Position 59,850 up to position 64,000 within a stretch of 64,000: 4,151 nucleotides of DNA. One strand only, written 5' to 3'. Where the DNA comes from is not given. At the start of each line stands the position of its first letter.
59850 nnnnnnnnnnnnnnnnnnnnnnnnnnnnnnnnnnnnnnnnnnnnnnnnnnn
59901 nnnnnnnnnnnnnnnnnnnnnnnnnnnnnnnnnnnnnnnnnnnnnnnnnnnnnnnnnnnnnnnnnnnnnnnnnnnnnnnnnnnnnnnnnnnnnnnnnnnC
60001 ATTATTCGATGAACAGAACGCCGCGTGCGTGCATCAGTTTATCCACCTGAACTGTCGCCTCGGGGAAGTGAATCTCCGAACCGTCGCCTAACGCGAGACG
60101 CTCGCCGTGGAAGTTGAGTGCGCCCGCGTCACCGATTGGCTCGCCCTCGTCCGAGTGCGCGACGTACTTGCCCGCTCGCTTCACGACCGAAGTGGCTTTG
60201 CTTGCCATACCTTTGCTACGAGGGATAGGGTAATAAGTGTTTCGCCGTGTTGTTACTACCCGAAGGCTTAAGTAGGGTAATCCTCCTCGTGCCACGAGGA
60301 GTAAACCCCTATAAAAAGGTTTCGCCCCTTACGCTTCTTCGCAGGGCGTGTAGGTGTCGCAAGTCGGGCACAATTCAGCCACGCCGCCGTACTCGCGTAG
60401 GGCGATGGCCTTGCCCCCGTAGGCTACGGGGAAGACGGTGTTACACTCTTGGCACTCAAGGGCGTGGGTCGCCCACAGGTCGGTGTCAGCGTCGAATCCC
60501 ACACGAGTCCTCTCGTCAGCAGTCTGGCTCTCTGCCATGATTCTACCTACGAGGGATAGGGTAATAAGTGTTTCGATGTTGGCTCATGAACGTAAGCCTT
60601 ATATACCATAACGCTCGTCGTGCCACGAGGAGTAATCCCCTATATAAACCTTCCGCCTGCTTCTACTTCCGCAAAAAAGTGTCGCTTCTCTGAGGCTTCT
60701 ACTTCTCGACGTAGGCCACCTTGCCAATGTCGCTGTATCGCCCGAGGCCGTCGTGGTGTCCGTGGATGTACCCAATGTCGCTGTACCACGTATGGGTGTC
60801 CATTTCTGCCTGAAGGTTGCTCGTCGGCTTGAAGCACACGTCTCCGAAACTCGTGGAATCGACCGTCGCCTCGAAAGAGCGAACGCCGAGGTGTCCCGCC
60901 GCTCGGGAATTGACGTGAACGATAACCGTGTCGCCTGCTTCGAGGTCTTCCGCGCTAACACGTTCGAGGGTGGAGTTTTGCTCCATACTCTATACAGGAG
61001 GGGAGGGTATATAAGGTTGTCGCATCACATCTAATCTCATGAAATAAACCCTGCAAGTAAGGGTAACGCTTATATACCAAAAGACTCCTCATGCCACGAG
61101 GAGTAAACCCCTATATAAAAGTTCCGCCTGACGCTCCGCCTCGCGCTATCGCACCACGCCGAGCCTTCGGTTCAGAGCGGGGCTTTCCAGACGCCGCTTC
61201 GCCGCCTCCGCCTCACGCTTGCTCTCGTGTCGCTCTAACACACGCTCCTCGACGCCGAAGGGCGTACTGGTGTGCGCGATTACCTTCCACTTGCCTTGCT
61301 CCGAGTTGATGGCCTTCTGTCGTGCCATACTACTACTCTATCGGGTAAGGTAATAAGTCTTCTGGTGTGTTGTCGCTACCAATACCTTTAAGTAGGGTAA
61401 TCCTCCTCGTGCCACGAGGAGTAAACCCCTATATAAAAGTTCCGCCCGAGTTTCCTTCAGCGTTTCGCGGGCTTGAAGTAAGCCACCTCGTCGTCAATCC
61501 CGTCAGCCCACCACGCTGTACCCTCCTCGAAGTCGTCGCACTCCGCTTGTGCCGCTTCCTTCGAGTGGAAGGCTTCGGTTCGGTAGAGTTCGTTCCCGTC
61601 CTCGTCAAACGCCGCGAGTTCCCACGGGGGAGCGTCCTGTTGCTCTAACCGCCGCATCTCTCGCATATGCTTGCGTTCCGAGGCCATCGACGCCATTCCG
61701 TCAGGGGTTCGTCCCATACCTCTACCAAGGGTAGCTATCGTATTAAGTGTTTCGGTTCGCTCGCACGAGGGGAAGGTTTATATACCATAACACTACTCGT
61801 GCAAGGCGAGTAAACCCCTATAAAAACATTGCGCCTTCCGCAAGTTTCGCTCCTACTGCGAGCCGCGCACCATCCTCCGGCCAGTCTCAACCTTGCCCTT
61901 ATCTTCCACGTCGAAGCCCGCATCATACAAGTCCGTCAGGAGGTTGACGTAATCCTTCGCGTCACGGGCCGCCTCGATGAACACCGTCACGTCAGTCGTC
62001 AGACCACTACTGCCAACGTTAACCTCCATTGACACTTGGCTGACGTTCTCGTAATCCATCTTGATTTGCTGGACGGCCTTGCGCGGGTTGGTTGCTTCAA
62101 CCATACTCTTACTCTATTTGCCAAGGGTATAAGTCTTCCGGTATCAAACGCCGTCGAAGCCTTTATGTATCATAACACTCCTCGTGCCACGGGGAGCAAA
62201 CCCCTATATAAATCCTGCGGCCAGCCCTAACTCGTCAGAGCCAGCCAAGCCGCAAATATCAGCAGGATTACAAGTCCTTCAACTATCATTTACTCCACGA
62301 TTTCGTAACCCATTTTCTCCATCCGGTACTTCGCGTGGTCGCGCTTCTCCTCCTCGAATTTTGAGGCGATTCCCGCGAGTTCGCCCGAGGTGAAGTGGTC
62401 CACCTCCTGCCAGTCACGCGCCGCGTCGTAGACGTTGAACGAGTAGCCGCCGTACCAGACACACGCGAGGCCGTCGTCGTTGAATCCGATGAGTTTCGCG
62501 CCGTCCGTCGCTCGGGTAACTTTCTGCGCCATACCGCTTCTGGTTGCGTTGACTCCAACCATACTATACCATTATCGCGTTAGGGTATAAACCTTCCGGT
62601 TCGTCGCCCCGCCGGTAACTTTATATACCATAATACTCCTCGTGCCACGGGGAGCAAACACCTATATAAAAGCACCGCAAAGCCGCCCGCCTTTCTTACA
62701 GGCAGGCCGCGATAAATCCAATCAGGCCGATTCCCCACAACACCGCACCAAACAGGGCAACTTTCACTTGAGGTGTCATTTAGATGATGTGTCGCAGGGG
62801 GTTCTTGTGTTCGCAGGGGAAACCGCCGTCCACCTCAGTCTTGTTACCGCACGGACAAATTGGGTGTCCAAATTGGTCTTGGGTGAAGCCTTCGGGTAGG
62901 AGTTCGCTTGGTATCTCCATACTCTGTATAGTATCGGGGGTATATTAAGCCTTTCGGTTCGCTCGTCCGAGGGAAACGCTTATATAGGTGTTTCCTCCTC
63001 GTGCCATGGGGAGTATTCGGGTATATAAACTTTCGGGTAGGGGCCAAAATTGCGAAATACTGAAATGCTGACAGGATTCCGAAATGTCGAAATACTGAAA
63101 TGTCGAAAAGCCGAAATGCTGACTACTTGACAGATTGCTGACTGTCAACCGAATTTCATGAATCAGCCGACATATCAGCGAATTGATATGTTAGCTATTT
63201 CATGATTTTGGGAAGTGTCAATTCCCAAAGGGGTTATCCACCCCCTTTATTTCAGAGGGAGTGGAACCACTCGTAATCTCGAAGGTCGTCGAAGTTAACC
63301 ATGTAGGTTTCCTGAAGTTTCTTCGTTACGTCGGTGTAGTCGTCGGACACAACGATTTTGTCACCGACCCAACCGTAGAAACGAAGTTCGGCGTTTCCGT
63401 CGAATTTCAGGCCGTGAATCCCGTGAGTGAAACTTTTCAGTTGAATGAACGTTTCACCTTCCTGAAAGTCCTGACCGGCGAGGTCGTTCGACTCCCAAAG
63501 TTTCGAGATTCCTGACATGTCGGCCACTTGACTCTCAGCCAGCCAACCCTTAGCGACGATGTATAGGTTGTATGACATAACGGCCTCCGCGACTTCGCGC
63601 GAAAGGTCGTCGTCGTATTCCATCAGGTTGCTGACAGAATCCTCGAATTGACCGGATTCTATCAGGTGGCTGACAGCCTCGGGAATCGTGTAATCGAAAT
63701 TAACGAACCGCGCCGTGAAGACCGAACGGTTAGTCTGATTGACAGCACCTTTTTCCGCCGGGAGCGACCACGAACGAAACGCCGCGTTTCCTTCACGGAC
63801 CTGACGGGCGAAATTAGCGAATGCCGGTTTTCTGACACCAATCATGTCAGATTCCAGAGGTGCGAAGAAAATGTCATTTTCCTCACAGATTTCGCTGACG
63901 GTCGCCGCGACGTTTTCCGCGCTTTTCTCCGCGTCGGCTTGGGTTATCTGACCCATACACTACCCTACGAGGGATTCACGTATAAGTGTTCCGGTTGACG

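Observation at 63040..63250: Iteron-like 8-bp tandem repeats, palindrome and hairpins at the right boundary of the array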

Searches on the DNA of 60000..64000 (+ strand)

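Call 5: search_dna_similar(query=window:60000-64000:+, collection=phages, mode=near)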
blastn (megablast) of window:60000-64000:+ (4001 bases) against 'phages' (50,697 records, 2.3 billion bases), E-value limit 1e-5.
Records with a match: 2; places in all: 8; records where one place covers at least 80% of the query: 2.
Best place of each record, by identity: >=99% 2.
By first word of the organism name: Halogranum 2.
By host as written in the record: Halogranum sp. SS5-1 2.
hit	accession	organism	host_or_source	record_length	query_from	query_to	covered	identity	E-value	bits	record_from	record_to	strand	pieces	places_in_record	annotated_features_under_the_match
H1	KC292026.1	Halogranum tailed virus 1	Halogranum sp. SS5-1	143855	1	4001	100%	100.0%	0e+0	7389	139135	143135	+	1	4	313: hypothetical protein | 302: hypothetical protein | 305: hypothetical protein | 309: hypothetical protein | 307: hypothetical protein | and 8 other names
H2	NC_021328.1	Halogranum tailed virus 1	Halogranum sp. SS5-1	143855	1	4001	100%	100.0%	0e+0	7389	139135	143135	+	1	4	313: hypothetical protein | 302: hypothetical protein | 305: hypothetical protein | 309: hypothetical protein | 307: hypothetical protein | and 8 other names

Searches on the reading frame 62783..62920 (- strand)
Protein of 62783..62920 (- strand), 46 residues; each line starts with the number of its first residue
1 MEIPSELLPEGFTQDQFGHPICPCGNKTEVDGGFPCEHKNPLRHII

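Call 27: search_protein_families(library=pfam, proteins=[window:62783-62920:-], max_evalue=0.1)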
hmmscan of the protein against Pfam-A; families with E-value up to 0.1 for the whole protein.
window:62783-62920:- (46 aa): 0 families

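Call 28: search_protein_families(library=phrogs, proteins=[window:62783-62920:-], max_evalue=0.1)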
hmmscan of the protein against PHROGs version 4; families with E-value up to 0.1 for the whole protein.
window:62783-62920:- (46 aa): 2 families
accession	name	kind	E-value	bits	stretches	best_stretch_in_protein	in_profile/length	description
phrog_34472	-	unknown function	0.017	16.3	1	23-38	34-49/49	-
phrog_34373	-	unknown function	0.063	14.3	1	16-28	38-50/54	-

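Call 93: find_homologous_proteins(query=window:62783-62920:-, max_evalue=0.01)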
Query seq(46 aa) (46 aa): 12 proteins with E <= 0.01 among 12 candidates.
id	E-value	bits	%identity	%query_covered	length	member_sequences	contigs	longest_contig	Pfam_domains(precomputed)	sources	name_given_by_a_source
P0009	4.6e-22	94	87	100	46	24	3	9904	-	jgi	-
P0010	1.1e-21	93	83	100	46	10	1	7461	-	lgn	-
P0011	1.6e-20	89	85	100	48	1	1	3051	-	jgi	jgi:hypothetical protein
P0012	6.0e-20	87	78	100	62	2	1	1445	-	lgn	-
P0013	7.9e-20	87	83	100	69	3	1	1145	-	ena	-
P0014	9.7e-20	87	78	100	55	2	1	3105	-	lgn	-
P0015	1.1e-19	87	78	100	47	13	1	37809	-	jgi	-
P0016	2.2e-19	86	78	100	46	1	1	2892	-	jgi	-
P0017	5.9e-19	84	81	93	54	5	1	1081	-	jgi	jgi:hypothetical protein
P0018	8.1e-19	84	80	98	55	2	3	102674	-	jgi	jgi:hypothetical protein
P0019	6.4e-18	81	78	98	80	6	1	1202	-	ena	-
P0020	4.2e-17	78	80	100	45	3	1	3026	-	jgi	jgi:hypothetical protein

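Call 94: find_encoding_contigs(protein=P0018, flank=10000, max_places=3)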
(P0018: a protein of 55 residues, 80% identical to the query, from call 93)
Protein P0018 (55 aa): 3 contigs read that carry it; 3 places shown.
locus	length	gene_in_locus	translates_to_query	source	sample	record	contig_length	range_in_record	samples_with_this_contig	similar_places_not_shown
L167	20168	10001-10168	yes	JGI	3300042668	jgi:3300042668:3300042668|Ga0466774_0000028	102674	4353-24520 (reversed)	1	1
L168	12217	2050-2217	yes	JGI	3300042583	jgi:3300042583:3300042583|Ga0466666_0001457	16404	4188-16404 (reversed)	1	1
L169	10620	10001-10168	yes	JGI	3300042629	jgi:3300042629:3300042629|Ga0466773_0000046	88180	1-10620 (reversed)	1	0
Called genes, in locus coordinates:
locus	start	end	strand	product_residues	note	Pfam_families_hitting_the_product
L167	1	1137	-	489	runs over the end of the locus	PF03237:Terminase_6N, PF04466:Terminase_3 (weak), PF05127:NAT10_TcmA_helicase (weak), PF17289:Terminase_6C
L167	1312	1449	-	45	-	-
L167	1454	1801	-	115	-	PF19118:DUF5802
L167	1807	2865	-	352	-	PF00082:Peptidase_S8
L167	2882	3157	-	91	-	-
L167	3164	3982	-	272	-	-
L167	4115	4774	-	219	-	-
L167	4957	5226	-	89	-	-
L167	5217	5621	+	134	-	-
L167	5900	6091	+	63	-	-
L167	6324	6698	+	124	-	-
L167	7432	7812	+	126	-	-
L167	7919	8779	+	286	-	-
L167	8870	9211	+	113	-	-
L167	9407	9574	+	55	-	-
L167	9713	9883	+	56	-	-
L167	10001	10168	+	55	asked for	-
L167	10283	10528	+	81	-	-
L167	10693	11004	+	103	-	-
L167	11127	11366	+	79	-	-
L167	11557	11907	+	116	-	-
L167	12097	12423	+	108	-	-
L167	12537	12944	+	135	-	-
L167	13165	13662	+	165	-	-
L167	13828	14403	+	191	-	-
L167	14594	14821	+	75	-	-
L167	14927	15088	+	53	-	-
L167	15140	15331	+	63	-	-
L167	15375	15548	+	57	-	-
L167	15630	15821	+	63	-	-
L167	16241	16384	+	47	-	-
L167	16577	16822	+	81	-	-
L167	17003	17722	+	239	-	-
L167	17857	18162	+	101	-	-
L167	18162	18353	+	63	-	-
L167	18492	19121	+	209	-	-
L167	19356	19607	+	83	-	-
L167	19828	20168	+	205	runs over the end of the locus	-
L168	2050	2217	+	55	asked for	-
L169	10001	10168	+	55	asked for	-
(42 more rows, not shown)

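Call 95: find_encoding_contigs(protein=P0015, flank=10000, max_places=2)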
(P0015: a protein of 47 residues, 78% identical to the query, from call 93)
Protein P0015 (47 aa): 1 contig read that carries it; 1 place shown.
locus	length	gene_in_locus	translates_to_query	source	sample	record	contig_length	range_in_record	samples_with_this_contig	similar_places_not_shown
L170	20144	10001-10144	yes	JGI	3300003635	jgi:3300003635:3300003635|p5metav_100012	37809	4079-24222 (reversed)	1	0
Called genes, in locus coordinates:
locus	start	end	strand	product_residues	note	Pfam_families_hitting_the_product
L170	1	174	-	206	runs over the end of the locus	-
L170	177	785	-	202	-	-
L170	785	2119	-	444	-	-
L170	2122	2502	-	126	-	PF19118:DUF5802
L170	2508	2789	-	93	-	-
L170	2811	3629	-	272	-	-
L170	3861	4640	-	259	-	-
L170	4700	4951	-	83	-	-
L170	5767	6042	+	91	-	-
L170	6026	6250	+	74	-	-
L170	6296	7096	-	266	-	PF13518:HTH_28 (faint), PF18780:HNH_repeat (faint), PF01844:HNH (weak)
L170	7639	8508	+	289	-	-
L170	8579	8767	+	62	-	PF12844:HTH_19, PF13560:HTH_31, PF01381:HTH_3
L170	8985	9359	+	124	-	-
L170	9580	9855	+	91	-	-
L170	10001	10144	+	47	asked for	-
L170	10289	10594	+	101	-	-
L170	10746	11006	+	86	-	-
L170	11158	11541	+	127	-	-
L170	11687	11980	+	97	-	-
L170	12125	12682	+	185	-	-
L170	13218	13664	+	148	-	-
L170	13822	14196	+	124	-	-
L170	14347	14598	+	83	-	-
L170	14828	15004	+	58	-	-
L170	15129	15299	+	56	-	-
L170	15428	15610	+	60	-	-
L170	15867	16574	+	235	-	-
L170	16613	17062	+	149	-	PF00961:LAGLIDADG_1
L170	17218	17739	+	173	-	-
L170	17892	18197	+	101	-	-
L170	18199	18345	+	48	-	-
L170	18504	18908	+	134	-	-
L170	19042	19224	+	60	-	-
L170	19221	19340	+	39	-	-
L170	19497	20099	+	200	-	-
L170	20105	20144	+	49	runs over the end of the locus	-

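Call 96: find_encoding_contigs(protein=P0009, flank=10000, max_places=3)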
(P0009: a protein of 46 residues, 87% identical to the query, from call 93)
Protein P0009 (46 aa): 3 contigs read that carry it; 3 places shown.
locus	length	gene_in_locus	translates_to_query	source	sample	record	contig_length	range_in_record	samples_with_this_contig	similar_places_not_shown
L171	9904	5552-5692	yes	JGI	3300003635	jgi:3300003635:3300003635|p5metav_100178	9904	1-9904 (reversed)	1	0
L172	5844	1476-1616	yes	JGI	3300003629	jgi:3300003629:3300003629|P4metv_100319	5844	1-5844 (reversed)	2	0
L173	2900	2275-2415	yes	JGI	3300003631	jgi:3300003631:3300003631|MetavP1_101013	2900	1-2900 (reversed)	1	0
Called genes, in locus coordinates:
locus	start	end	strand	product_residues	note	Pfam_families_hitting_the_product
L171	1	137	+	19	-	?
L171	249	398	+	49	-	-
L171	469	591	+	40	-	PF09723:Zn_ribbon_8 (faint)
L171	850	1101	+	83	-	-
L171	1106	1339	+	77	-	-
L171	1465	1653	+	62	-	-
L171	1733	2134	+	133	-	PF04014:MazE_antitoxin (weak)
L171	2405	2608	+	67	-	-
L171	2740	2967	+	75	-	-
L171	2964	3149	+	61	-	-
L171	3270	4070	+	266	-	-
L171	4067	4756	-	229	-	PF03161:LAGLIDADG_2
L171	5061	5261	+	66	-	-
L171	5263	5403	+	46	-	-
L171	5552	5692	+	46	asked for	-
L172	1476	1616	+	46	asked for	-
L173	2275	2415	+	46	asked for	-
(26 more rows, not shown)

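Call 97: find_encoding_contigs(protein=P0010, flank=10000, max_places=2)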
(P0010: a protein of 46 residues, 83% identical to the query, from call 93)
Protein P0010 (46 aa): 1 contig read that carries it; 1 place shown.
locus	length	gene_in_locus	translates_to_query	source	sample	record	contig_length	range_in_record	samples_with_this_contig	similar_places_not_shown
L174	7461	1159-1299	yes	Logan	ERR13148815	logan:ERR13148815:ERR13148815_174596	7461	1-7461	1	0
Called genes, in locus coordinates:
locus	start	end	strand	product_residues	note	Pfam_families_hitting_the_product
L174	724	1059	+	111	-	-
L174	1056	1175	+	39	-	-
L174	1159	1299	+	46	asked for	-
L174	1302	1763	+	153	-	-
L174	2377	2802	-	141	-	PF13384:HTH_23 (weak)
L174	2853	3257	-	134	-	PF01844:HNH, PF14279:HNH_5 (weak)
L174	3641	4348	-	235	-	PF14528:LAGLIDADG_3 (faint), PF03161:LAGLIDADG_2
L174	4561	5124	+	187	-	-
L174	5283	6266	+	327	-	-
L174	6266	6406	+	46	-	-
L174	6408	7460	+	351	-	?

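Call 100: search_protein_families(library=pfam, proteins=[L167:5217-5621:+, L167:6324-6698:+, L167:7432-7812:+, L167:7919-8779:+, L167:8870-9211:+, L170:7639-8508:+, L170:8985-9359:+, L170:5767-6042:+, L167:4115-4774:-, L167:3164-3982:-], max_evalue=0.05)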
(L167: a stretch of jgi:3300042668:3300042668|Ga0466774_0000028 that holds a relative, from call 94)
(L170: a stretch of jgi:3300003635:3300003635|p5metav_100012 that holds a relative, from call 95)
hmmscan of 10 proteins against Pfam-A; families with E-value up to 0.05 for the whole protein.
L167:5217-5621:+ (134 aa): 0 families

L167:6324-6698:+ (124 aa): 0 families

L167:7432-7812:+ (126 aa): 0 families

L167:7919-8779:+ (286 aa): 0 families

L167:8870-9211:+ (113 aa): 0 families

L170:7639-8508:+ (289 aa): 0 families

L170:8985-9359:+ (124 aa): 1 family
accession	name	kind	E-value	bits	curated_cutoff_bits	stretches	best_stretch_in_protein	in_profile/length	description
PF13499.12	EF-hand_7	-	0.01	16.6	30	1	4-31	34-61/67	EF-hand domain pair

L170:5767-6042:+ (91 aa): 6 families
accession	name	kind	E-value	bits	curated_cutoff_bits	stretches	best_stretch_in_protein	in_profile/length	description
PF13824.12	zf-Mss51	-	0.0022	18.6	27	0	3-20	11-28/55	Zinc-finger of mitochondrial splicing suppressor 51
PF24460.1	DUF7575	-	0.0078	16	28.5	0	7-16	4-13/28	Domain of unknown function (DUF7575)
PF00301.25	Rubredoxin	-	0.0099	16.3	23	0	36-46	33-43/47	Rubredoxin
PF25208.1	DUF7838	-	0.018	15.4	28.5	0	1-47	1-43/55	Domain of unknown function (DUF7838)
PF13240.11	Zn_Ribbon_1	-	0.033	14.4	25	0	7-15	14-22/23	zinc-ribbon domain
PF07282.18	Cas12f1-like_TNB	-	0.043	14.4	26.3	0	7-45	29-48/60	Cas12f1-like, TNB domain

L167:4115-4774:- (219 aa): 0 families

L167:3164-3982:- (272 aa): 0 families

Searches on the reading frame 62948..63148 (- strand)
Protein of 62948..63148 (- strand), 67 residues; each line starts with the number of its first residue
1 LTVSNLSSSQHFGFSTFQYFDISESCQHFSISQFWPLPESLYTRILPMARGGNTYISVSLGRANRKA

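Call 27: search_protein_families(library=pfam, proteins=[window:62948-63148:-], max_evalue=0.1)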
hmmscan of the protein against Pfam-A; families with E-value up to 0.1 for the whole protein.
window:62948-63148:- (67 aa): 1 family
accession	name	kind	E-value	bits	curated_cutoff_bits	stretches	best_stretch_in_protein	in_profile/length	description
PF10945.13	CBP_BcsR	-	0.062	13.4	25.2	1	9-37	9-37/41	Cellulose biosynthesis protein BcsR-like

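Call 28: search_protein_families(library=phrogs, proteins=[window:62948-63148:-], max_evalue=0.1)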
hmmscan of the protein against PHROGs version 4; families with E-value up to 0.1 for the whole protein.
window:62948-63148:- (67 aa): 0 families
